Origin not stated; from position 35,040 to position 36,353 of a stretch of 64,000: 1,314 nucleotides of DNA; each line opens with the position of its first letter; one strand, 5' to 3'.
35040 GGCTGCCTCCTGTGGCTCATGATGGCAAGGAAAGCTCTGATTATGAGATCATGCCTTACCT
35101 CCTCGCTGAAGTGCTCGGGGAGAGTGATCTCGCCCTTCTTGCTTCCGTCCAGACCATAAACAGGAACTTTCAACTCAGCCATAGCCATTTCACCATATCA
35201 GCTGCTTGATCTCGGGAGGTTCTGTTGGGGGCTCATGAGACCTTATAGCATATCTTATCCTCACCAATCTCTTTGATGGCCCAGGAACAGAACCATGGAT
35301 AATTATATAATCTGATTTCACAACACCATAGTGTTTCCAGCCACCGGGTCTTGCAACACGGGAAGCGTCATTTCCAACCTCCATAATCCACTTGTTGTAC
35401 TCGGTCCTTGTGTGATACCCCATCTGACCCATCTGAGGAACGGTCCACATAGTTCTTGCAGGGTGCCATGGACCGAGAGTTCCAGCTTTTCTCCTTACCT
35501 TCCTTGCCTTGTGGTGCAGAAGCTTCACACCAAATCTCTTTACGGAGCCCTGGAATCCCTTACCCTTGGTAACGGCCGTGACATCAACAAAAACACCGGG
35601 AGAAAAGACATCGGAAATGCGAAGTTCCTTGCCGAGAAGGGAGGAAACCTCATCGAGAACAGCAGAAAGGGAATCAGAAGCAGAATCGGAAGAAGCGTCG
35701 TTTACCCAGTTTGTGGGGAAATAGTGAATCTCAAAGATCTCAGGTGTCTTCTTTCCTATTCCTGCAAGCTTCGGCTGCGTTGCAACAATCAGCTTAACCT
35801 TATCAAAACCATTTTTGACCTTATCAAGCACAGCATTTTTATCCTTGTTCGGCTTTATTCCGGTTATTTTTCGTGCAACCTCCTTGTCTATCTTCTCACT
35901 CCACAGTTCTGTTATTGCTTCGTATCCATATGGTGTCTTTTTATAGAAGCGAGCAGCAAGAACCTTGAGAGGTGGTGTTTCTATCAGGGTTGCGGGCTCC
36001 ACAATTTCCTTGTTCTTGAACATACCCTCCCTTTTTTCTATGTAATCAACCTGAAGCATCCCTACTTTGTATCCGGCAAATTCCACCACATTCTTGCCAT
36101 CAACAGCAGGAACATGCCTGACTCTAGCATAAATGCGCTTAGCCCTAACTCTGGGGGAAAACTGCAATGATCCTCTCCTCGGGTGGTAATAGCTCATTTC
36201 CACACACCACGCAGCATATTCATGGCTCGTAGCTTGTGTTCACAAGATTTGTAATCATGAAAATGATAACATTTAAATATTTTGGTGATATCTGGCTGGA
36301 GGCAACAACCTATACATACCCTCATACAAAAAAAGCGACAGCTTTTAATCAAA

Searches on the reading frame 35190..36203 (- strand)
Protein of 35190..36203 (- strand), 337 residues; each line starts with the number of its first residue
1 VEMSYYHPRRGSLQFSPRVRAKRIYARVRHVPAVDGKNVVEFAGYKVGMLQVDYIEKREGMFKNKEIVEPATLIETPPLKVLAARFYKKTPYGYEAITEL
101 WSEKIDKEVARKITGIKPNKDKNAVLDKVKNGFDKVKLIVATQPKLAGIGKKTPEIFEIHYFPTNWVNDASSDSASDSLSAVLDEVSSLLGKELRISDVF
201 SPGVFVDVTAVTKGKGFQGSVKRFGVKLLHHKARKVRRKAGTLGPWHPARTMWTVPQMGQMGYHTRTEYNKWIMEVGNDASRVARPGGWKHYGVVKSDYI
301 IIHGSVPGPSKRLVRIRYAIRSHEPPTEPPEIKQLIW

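Call 12: search_protein_families(library=pfam, proteins=[window:35190-36203:-])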
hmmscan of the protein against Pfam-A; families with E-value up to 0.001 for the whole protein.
window:35190-36203:- (337 aa): 1 family
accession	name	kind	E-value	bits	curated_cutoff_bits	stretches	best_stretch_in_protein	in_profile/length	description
PF00297.29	Ribosomal_L3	-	6.1e-69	233.2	22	1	4-333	5-358/369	Ribosomal protein L3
